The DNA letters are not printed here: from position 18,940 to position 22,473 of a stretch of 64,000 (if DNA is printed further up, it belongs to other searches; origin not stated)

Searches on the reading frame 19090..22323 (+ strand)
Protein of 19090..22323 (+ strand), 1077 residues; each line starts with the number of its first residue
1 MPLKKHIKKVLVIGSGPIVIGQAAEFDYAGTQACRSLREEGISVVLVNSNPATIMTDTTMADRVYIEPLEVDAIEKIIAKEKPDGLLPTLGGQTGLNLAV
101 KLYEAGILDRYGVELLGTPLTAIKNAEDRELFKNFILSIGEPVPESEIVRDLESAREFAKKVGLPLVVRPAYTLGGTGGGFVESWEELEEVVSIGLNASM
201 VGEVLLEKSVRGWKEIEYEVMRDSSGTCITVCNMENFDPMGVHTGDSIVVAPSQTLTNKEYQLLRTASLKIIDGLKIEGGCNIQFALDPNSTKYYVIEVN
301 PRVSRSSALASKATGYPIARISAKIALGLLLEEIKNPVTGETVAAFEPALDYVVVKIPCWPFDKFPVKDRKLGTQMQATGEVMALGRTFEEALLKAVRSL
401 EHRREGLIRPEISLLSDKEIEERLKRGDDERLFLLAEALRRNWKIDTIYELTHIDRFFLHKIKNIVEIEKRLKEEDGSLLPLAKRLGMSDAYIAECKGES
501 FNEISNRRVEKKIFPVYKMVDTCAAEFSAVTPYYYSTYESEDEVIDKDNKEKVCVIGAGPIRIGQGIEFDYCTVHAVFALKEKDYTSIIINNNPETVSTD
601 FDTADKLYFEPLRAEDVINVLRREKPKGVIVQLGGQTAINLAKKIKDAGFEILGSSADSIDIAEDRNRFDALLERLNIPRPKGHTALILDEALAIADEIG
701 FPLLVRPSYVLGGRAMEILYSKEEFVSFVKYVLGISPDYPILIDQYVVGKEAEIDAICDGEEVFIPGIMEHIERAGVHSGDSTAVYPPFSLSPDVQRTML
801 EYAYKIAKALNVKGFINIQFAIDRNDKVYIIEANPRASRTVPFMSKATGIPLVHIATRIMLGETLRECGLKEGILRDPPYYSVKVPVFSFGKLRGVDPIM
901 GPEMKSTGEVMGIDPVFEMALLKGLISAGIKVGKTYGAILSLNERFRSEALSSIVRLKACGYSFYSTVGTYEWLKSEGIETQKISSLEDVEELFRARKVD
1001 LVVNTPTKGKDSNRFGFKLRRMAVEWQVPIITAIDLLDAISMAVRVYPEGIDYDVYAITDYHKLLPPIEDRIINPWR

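Call 82: search_protein_families(library=pfam, proteins=[window:19090-22323:+], max_evalue=0.00001)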
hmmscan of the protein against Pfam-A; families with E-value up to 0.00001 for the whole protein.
window:19090-22323:+ (1077 aa): 10 families
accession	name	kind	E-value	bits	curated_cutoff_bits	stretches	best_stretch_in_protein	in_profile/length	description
PF02786.22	CPSase_L_D2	-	2.2e-112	374.1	19.8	2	128-333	1-210/211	Carbamoyl-phosphate synthase L chain, ATP binding domain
PF25596.1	CPSase_L_D1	-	2.5e-98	324.5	27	2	7-124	2-117/118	Carbamoyl phosphate synthase preATP-grasp domain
PF02787.25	CPSase_L_D3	-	2.8e-24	85.3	26.6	1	422-496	1-79/80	Carbamoyl-phosphate synthetase large chain, oligomerisation domain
PF07478.18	Dala_Dala_lig_C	-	1.8e-18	67.2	24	2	694-836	30-175/204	D-ala D-ala ligase C-terminus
PF02142.27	MGS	-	3.4e-14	53.2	24.1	1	950-1032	2-94/94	MGS-like domain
PF15632.11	ATPgrasp_Ter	-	2e-13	50.7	29.1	1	741-863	5-111/131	ATP-grasp in the biosynthetic pathway with Ter operon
PF02222.28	ATP-grasp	-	1.5e-12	48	27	1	139-304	6-164/179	ATP-grasp domain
PF02655.19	ATP-grasp_3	-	2.2e-09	38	23.2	0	697-837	28-157/160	ATP-grasp domain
PF01071.24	GARS_A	-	2e-08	34.7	27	0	671-768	8-110/194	Phosphoribosylglycinamide synthetase, ATP-grasp (A) domain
PF13535.11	ATP-grasp_4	-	1.4e-06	28.5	27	0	740-837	54-152/160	ATP-grasp domain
